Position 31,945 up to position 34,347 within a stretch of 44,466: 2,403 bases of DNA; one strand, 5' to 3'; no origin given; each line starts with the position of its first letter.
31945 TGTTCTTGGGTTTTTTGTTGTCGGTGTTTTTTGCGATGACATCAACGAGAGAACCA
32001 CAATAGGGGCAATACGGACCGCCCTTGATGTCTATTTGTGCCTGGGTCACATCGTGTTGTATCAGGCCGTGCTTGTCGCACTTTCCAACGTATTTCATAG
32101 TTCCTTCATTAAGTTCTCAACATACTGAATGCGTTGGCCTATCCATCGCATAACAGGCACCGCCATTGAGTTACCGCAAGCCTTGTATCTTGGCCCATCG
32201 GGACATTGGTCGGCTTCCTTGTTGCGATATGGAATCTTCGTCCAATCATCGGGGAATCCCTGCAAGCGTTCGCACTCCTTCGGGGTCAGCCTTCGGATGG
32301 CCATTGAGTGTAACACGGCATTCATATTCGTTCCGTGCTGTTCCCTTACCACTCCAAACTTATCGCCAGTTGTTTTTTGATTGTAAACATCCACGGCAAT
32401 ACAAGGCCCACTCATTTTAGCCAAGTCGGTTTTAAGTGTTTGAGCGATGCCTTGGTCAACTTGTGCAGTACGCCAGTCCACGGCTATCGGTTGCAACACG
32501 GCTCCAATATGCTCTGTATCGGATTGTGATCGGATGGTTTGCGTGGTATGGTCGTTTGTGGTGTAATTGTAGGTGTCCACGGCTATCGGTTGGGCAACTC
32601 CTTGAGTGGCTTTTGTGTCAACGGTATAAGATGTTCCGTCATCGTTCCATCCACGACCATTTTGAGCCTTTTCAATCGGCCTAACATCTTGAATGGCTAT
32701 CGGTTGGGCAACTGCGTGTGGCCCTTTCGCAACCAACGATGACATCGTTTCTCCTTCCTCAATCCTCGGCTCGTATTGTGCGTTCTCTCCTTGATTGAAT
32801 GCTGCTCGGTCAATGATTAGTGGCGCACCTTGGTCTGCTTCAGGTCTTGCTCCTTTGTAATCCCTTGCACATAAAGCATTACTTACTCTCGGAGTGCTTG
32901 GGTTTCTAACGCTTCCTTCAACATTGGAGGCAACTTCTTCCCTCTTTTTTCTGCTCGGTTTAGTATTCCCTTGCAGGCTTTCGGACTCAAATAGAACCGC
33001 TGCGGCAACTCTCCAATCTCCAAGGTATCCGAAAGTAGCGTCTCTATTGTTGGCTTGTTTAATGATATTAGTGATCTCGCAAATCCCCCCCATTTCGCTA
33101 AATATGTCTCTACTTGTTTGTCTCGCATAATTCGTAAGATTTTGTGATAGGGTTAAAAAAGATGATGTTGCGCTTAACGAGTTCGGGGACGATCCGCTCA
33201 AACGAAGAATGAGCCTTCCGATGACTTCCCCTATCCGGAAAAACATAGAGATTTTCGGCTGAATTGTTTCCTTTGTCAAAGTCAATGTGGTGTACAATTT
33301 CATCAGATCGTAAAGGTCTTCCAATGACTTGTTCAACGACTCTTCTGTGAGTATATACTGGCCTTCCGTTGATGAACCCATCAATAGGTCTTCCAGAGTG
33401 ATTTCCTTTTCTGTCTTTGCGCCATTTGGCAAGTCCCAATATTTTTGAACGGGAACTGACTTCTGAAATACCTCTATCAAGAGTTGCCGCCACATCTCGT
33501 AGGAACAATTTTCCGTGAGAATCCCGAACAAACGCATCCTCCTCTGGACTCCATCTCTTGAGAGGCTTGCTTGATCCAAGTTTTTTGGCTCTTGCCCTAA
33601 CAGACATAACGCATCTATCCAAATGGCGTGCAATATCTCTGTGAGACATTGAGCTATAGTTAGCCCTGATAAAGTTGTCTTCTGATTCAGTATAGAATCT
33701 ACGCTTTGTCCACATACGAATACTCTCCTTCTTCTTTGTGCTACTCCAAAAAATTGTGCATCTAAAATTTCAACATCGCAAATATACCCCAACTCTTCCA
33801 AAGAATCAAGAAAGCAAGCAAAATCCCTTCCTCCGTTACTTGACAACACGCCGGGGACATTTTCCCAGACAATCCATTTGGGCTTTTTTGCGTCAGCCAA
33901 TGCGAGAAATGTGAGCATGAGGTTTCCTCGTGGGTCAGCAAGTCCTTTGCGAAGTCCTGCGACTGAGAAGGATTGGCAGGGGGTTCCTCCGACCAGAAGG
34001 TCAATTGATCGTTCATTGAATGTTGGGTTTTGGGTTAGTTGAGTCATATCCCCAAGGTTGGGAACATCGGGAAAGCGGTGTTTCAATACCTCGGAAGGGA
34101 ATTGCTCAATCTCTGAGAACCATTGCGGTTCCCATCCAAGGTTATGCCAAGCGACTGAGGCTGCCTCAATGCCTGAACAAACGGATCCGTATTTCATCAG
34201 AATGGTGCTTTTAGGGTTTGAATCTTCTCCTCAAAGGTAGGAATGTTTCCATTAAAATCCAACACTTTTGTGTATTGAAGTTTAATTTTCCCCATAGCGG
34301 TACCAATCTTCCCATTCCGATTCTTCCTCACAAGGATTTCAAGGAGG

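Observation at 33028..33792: HNH endonuclease gene nested out of frame inside a C5-methyltransferase ORF that stays open through the whole insert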

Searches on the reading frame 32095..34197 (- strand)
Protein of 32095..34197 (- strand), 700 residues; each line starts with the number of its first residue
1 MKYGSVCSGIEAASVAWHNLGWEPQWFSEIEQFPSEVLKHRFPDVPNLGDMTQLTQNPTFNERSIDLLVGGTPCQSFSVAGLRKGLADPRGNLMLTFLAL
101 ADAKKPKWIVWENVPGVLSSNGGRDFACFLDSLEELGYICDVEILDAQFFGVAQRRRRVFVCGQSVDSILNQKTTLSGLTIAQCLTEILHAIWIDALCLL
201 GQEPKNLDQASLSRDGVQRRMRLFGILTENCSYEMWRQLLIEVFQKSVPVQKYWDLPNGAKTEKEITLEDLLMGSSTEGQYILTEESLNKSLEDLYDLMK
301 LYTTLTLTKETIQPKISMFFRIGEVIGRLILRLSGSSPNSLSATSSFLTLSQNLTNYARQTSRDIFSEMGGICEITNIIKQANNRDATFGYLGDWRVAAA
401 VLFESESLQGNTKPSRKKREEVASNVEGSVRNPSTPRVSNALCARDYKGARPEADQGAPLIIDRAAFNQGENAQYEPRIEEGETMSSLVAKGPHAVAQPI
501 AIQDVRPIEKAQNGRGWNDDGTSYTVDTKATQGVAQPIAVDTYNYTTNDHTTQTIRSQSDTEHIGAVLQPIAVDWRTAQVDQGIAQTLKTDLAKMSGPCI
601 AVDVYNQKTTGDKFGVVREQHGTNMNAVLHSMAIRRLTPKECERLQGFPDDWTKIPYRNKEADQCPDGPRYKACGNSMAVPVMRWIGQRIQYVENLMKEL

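Call 3: search_protein_families(library=pfam, proteins=[window:32095-34197:-], max_evalue=0.1)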
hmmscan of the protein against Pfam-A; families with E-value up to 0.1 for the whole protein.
window:32095-34197:- (700 aa): 1 family
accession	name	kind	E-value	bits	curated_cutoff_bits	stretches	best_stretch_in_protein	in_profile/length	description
PF00145.23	DNA_methylase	-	4.8e-60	204.1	22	2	1-172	1-169/324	C-5 cytosine-specific DNA methylase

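Call 14: find_homologous_proteins(query=window:32095-34197:-, max_evalue=1e-10)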
Query window:32095-34197:- (700 aa): 8000 proteins with E <= 1e-10 among 8000 candidates; the best 120 are listed.
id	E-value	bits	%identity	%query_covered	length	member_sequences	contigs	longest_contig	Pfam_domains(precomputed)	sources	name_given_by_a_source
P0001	0.0e+0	1613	100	100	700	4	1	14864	PF00145.24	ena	-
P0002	0.0e+0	1505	90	100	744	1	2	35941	PF00145.24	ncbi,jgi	jgi:DNA-cytosine methyltransferase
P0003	0.0e+0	1370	80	100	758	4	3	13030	PF00145.24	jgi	jgi:DNA-cytosine methyltransferase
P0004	0.0e+0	1302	71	100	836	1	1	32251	PF00145.24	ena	-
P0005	0.0e+0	1274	83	100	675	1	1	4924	PF00145.24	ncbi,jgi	jgi:DNA-cytosine methyltransferase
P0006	0.0e+0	1242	78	100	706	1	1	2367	PF00145.24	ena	-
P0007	0.0e+0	1184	79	100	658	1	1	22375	PF00145.24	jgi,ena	-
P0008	0.0e+0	1131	71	92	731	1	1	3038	PF00145.24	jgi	-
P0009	0.0e+0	1097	82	77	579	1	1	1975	PF00145.24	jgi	jgi:DNA-cytosine methyltransferase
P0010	1.2e-278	945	68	81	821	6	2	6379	PF00145.24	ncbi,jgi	jgi:DNA-cytosine methyltransferase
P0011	1.9e-276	937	61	100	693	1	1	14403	PF00145.24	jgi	jgi:DNA-methyltransferase (dcm)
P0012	3.3e-276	936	59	100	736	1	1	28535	PF00145.24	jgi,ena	-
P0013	2.1e-274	930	59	100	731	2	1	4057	PF00145.24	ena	-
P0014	7.6e-269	912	69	75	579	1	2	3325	PF00145.24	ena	-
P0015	1.1e-268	912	60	100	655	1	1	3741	PF00145.24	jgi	-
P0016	7.4e-268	909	61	100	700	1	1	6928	PF00145.24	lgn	-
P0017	3.5e-266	903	55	91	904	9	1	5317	PF00145.24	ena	-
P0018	1.5e-265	901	61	100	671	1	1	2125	PF00145.24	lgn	-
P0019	2.2e-262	891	59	100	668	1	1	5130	PF00145.24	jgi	-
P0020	1.4e-261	888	59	100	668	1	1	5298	PF00145.24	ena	-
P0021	1.5e-261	888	78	46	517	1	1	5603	PF00145.24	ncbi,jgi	jgi:DNA (cytosine-5)-methyltransferase 1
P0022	2.8e-261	887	61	100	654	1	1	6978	PF00145.24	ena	-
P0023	2.2e-258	878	58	100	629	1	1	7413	PF00145.24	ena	-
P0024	9.0e-256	869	58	86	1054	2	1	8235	PF00145.24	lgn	-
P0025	2.2e-253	861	83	26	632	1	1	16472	PF00145.24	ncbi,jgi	jgi:DNA-cytosine methyltransferase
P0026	3.3e-248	844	50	99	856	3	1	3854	PF00145.24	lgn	-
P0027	2.7e-246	838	55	74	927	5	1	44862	PF00145.24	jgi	jgi:site-specific DNA-cytosine methylase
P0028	9.7e-238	809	66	61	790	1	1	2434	PF00145.24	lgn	-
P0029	1.1e-236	806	54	85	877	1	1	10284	PF00145.24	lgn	-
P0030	1.2e-233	796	67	60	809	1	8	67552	PF00145.24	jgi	jgi:DNA-cytosine methyltransferase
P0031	6.8e-226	770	88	23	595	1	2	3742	PF00145.24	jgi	jgi:DNA-cytosine methyltransferase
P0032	9.9e-225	766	49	93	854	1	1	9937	PF00145.24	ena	-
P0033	3.6e-224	764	53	46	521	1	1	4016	PF00145.24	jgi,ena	jgi:DNA (cytosine-5)-methyltransferase 1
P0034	1.7e-222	759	61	46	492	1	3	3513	PF00145.24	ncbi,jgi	jgi:DNA (cytosine-5)-methyltransferase 1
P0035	1.8e-222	759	58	46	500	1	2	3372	PF00145.24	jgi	jgi:DNA (cytosine-5)-methyltransferase 1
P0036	8.7e-222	757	61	46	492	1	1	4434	PF00145.24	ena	-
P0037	4.8e-219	748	84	25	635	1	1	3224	PF00145.24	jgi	jgi:DNA-cytosine methyltransferase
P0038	7.1e-219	747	57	46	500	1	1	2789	PF00145.24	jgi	jgi:DNA (cytosine-5)-methyltransferase 1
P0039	8.2e-218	743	60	46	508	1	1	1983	PF00145.24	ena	-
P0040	4.6e-217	741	47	46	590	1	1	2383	PF00145.24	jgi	jgi:DNA-cytosine methyltransferase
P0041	2.3e-216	739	75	26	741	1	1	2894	PF00145.24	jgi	jgi:DNA-cytosine methyltransferase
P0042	1.1e-215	736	67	46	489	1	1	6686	PF00145.24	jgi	-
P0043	1.2e-215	736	63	46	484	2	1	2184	PF00145.24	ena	-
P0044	1.9e-214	732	52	100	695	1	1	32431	PF00145.24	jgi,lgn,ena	jgi:DNA-cytosine methyltransferase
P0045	2.0e-213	729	75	26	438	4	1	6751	PF00145.24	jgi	jgi:DNA (cytosine-5)-methyltransferase 1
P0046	2.9e-212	725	63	46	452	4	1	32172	PF00145.24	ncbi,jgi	jgi:DNA (cytosine-5)-methyltransferase 1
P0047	2.0e-211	722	72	66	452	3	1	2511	PF00145.24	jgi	jgi:site-specific DNA-cytosine methylase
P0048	5.7e-210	718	65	46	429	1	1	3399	PF00145.24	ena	-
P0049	8.2e-210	717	61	46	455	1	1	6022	PF00145.24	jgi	jgi:DNA (cytosine-5)-methyltransferase 1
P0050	1.3e-209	716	61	46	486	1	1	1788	PF00145.24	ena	-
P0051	1.8e-208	713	65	46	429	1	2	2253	PF00145.24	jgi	jgi:DNA (cytosine-5)-methyltransferase 1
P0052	4.0e-208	711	55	46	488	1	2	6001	PF00145.24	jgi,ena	jgi:DNA (cytosine-5)-methyltransferase 1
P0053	5.3e-208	711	89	23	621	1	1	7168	PF00145.24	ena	-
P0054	2.6e-207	709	74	25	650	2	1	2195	PF00145.24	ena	-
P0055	3.4e-207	708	61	46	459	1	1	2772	PF00145.24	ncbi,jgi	jgi:DNA (cytosine-5)-methyltransferase 1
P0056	1.1e-206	707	61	46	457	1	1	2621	PF00145.24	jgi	-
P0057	1.3e-204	700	89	23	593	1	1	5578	PF00145.24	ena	-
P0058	4.2e-204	698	48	46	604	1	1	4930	PF00145.24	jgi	jgi:DNA (cytosine-5)-methyltransferase 1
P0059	5.3e-204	698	54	46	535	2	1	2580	PF00145.24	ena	-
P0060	7.9e-203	694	61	46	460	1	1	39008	PF00145.24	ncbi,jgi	jgi:DNA (cytosine-5)-methyltransferase 1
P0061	8.9e-203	694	49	46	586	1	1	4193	PF00145.24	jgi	jgi:DNA (cytosine-5)-methyltransferase 1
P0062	1.6e-202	693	51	46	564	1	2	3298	PF00145.24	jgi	jgi:DNA-cytosine methyltransferase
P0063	4.0e-202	692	84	26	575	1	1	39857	PF00145.24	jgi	jgi:DNA-cytosine methyltransferase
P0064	4.7e-202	691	89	23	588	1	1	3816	PF00145.24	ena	-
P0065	6.4e-202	691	49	46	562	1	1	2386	PF00145.24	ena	-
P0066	6.7e-202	691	60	46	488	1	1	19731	PF00145.24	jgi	jgi:DNA (cytosine-5)-methyltransferase 1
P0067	7.3e-202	691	60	46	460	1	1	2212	PF00145.24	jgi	jgi:DNA (cytosine-5)-methyltransferase 1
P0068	2.6e-201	689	89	23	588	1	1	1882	PF00145.24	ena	-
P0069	1.6e-200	686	75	26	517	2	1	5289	PF00145.24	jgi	jgi:DNA (cytosine-5)-methyltransferase 1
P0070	2.4e-199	682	60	46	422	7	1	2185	PF00145.24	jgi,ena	jgi:DNA (cytosine-5)-methyltransferase 1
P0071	2.4e-199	682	49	46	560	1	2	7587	PF00145.24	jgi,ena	-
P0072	2.8e-199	682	49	46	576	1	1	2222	PF00145.24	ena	-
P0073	4.7e-199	681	74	26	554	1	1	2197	PF00145.24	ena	-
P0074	1.6e-198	680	89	23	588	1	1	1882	PF00145.24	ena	-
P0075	2.1e-198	679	46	46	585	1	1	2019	PF00145.24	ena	-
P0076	1.0e-197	677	49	46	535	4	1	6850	PF00145.24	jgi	jgi:DNA (cytosine-5)-methyltransferase 1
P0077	2.2e-197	676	48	100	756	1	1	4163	PF00145.24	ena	-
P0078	3.1e-197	675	57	46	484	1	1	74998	PF00145.24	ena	-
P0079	5.7e-196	671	55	46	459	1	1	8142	PF00145.24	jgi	-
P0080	3.2e-195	669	54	46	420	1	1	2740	PF00145.24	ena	-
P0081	4.3e-195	668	59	46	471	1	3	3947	PF00145.24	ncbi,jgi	jgi:DNA (cytosine-5)-methyltransferase 1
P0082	2.0e-194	666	55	46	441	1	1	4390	PF00145.24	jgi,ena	-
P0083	5.2e-194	665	55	46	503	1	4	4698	PF00145.24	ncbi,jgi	jgi:DNA (cytosine-5)-methyltransferase 1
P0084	6.3e-193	661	60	46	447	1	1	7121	PF00145.24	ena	-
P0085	8.4e-193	661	58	46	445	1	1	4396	PF00145.24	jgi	-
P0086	8.6e-192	657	60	46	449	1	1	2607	PF00145.24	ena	-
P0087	2.0e-191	656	59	46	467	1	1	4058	PF00145.24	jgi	jgi:DNA (cytosine-5)-methyltransferase 1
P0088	2.6e-191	656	82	25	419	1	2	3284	PF00145.24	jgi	jgi:DNA (cytosine-5)-methyltransferase 1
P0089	3.5e-191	655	60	46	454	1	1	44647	PF00145.24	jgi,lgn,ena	-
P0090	4.4e-191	655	84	25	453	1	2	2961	PF00145.24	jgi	jgi:DNA (cytosine-5)-methyltransferase 1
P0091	8.3e-191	654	55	46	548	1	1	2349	PF00145.24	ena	-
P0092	2.1e-190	653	50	46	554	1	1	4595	PF00145.24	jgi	-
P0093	4.4e-190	652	43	46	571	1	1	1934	PF00145.24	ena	-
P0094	1.4e-189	650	80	25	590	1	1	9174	PF00145.24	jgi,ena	-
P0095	1.4e-189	650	83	26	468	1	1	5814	PF00145.24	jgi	jgi:DNA (cytosine-5)-methyltransferase 1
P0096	1.9e-189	650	54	46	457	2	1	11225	PF00145.24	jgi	jgi:DNA (cytosine-5)-methyltransferase 1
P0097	3.7e-189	649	75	26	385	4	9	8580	PF00145.24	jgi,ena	jgi:DNA (cytosine-5)-methyltransferase 1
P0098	4.9e-189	648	74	26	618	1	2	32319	PF00145.24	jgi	jgi:DNA-cytosine methyltransferase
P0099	2.3e-188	646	57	46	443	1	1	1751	PF00145.24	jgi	-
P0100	3.0e-188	646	89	23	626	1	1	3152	PF00145.24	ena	-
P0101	3.2e-188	646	54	46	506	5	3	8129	PF00145.24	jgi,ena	-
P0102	3.4e-187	642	53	46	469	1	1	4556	PF00145.24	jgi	jgi:DNA (cytosine-5)-methyltransferase 1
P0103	5.1e-187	642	76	26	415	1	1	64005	PF00145.24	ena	-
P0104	6.0e-187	641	46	46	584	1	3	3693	PF00145.24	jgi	jgi:site-specific DNA-cytosine methylase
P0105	6.7e-187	641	80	26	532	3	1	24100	PF00145.24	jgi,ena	-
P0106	3.5e-186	639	51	46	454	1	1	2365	PF00145.24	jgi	jgi:DNA (cytosine-5)-methyltransferase 1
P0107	4.0e-186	639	48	46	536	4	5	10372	PF00145.24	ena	-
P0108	8.7e-186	638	82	26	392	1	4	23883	PF00145.24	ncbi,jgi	jgi:DNA (cytosine-5)-methyltransferase 1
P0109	1.1e-185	637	56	46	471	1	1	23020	PF00145.24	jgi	jgi:DNA (cytosine-5)-methyltransferase 1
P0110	2.8e-185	636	50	46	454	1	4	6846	PF00145.24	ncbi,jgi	jgi:DNA (cytosine-5)-methyltransferase 1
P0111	8.9e-185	634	50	46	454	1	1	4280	PF00145.24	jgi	jgi:DNA (cytosine-5)-methyltransferase 1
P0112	1.2e-184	634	44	46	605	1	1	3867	PF00145.24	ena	-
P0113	1.2e-184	634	46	99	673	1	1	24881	PF00145.24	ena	-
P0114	2.0e-183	630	75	26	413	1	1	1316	PF00145.24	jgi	-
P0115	5.4e-182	625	53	46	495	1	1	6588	PF00145.24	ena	-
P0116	1.0e-181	624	54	46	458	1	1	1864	PF00145.24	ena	-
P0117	1.1e-181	624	87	23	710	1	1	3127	PF00145.24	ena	-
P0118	6.8e-181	621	51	46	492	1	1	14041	PF00145.24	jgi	jgi:DNA (cytosine-5)-methyltransferase 1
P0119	1.1e-180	621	46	99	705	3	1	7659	PF00145.24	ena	-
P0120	1.8e-180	620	47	92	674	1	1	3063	PF00145.24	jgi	jgi:DNA-cytosine methyltransferase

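Call 17: find_encoding_contigs(protein=P0113, flank=3000, max_places=2)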
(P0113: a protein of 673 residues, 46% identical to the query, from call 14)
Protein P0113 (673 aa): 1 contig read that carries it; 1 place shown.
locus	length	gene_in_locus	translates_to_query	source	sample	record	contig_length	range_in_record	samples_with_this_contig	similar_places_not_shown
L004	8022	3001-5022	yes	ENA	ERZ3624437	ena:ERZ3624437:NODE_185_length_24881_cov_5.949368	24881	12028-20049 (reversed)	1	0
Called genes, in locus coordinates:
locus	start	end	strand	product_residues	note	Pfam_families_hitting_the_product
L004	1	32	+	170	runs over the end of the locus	PF01844:HNH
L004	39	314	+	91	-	-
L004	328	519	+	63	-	-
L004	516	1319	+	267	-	PF02195:ParB_N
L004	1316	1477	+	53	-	-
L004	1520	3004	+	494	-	PF00270:DEAD, PF04851:ResIII, PF00271:Helicase_C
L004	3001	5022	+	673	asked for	PF00145:DNA_methylase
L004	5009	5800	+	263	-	PF13362:Toprim_3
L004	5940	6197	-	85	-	-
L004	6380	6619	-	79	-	-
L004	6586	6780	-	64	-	-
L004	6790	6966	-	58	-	-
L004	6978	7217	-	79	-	-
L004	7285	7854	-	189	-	-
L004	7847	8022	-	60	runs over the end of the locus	-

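Call 18: find_encoding_contigs(protein=P0044, flank=3000, max_places=2)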
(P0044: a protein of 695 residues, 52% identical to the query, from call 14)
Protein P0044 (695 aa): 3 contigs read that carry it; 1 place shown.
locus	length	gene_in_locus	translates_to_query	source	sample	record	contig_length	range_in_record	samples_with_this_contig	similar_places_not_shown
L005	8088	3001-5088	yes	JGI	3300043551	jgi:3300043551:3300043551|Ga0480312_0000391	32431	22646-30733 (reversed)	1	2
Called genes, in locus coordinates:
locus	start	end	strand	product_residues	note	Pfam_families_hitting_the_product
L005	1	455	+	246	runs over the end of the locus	-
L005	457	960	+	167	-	PF05565:Sipho_Gp157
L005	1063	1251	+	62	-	-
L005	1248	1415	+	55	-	-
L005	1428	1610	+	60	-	-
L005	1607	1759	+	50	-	-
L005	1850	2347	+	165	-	-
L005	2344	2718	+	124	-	PF04397:LytTR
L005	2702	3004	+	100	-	-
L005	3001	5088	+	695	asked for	PF00145:DNA_methylase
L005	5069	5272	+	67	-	-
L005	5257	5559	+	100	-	PF01022:HTH_5 (weak)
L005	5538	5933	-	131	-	-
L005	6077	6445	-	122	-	-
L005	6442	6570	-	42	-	-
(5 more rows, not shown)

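Call 19: find_encoding_contigs(protein=P0012, flank=3000, max_places=2)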
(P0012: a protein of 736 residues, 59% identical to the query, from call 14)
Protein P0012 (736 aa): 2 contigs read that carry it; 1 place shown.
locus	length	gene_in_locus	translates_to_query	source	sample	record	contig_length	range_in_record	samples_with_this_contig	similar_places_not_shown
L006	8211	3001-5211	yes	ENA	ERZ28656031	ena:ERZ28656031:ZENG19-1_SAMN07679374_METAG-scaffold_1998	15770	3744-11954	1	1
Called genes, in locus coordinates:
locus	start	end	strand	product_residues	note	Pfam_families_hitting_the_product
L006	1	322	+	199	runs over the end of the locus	PF27148:Slr1353_N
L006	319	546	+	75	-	-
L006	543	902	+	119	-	-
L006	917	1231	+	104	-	-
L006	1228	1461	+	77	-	-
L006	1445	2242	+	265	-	PF12684:DUF3799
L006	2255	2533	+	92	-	-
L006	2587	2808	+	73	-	-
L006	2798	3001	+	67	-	-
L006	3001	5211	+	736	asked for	PF00145:DNA_methylase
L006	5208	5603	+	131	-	PF08299:Bac_DnaA_C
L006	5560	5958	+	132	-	-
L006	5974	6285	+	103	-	-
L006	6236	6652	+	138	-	-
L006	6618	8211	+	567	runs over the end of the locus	PF08800:BT4734-like_N, PF03796:DnaB_C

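Call 20: find_encoding_contigs(protein=P0077, flank=3000, max_places=2)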
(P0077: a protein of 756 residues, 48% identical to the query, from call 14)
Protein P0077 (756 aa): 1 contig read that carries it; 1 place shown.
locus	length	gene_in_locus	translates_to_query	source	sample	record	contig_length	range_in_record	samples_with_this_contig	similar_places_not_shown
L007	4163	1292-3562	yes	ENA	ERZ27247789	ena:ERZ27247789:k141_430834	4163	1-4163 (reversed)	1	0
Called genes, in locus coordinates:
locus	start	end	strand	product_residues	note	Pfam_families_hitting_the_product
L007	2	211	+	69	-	?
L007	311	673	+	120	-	-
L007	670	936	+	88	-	-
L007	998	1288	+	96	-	-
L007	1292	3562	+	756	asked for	PF00145:DNA_methylase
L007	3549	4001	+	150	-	-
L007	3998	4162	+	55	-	?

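Call 46: find_encoding_contigs(protein=P0025, flank=3000, max_places=1)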
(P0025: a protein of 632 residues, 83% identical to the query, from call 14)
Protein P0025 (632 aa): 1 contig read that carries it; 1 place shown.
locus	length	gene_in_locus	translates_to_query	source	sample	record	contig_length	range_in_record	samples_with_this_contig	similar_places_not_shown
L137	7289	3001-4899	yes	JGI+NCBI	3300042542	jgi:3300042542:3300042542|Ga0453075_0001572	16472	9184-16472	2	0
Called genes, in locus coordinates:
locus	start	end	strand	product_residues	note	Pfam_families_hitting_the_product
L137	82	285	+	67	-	PF26894:Phage_T4_Y07C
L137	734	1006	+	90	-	-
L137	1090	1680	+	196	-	-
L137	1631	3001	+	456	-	PF13481:AAA_25 (weak), PF03796:DnaB_C, PF06745:ATPase (weak)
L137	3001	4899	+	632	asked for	PF00145:DNA_methylase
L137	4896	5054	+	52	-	-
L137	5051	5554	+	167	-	PF08299:Bac_DnaA_C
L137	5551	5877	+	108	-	-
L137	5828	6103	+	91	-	-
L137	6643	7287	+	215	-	?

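Call 47: find_encoding_contigs(protein=P0021, flank=3000, max_places=1)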
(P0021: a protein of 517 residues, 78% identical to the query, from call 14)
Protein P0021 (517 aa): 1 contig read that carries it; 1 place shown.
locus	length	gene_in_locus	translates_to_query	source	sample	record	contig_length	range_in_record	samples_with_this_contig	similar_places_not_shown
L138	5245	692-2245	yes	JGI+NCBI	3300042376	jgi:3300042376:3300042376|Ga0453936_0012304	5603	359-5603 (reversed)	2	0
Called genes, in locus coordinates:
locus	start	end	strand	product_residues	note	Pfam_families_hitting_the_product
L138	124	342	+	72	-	-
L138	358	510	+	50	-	-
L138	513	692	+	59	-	PF04448:DUF551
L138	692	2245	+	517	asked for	PF00145:DNA_methylase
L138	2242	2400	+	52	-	-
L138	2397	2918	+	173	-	-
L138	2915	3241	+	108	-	-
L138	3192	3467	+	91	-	-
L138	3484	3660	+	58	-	-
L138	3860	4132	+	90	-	-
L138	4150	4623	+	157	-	-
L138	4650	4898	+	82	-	PF19058:DUF5754 (weak)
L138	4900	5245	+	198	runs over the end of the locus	-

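Call 48: find_encoding_contigs(protein=P0002, flank=3000, max_places=1)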
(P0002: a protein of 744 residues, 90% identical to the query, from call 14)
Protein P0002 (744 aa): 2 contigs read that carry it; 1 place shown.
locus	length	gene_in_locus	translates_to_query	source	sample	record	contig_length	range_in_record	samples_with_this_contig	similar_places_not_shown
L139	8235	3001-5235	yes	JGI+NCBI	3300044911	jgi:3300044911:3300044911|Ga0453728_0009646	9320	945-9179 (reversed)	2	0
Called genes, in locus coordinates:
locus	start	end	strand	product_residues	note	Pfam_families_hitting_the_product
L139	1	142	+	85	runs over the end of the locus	-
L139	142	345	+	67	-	PF26894:Phage_T4_Y07C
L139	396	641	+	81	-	-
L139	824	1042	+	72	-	-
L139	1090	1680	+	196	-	-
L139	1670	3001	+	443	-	PF03796:DnaB_C, PF06745:ATPase (weak), PF13481:AAA_25 (weak)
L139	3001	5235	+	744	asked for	PF00145:DNA_methylase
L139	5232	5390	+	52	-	-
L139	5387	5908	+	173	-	-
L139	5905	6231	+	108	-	-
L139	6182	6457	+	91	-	-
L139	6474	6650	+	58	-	-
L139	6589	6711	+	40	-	-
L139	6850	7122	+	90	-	-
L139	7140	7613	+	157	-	-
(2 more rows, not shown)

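Call 68: predict_structure(alignment_id=A4)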
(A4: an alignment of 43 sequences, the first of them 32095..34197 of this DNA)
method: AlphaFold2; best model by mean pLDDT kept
length: 700 residues; sequences in the alignment: 43
mean_pLDDT: 54.7   pTM: 0.51
mean pLDDT of the five models: 54.7, 53.4, 53.0, 51.6, 51.1
residues with pLDDT >= 90: 36; 70-90: 238; 50-70: 106; < 50: 320
segments of 3 or more residues with pLDDT < 50: 73-87, 149-155, 205-211, 256-262, 275-278, 362-634
pLDDT, mean of each block of 10 residues (from residue 1): 80 83 89 85 89 86 90 50 47 75 90 61 66 78 58 55 80 76 86 80 49 63 70 84 78 47 53 51 82 90 76 79 86 64 71 66 38 31 28 28 25 28 25 23 23 25 25 26 25 24 23 32 27 22 25 26 23 27 31 26 23 23 25 52 78 88 79 62 79 65
secondary structure, 60 per line:
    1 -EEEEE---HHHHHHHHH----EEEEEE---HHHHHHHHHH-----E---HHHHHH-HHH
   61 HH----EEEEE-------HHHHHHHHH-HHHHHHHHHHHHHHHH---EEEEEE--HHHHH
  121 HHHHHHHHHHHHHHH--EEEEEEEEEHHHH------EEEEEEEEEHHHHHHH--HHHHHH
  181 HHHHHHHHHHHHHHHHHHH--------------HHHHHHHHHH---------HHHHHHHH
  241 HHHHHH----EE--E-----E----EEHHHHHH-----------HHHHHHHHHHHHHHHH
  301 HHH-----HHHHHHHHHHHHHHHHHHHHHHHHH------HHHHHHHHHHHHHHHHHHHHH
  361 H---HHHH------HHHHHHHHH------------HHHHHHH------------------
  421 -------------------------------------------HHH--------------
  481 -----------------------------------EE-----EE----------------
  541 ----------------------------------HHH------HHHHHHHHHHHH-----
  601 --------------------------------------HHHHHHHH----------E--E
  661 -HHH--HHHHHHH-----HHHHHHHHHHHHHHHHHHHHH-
elements in order (helices of 4 or more, strands of 3 or more residues): E2-6 H10-18 E23-28 H32-41 H51-56 H58-62 E67-71 H79-87 H89-104 E108-113 H116-135 E138-146 H147-150 E157-165 H166-172 H175-199 H214-223 H233-246 H268-273 H285-303 H309-333 H340-361 H365-368 H375-383 H396-402 H584-595 H639-646 H667-673 H679-699
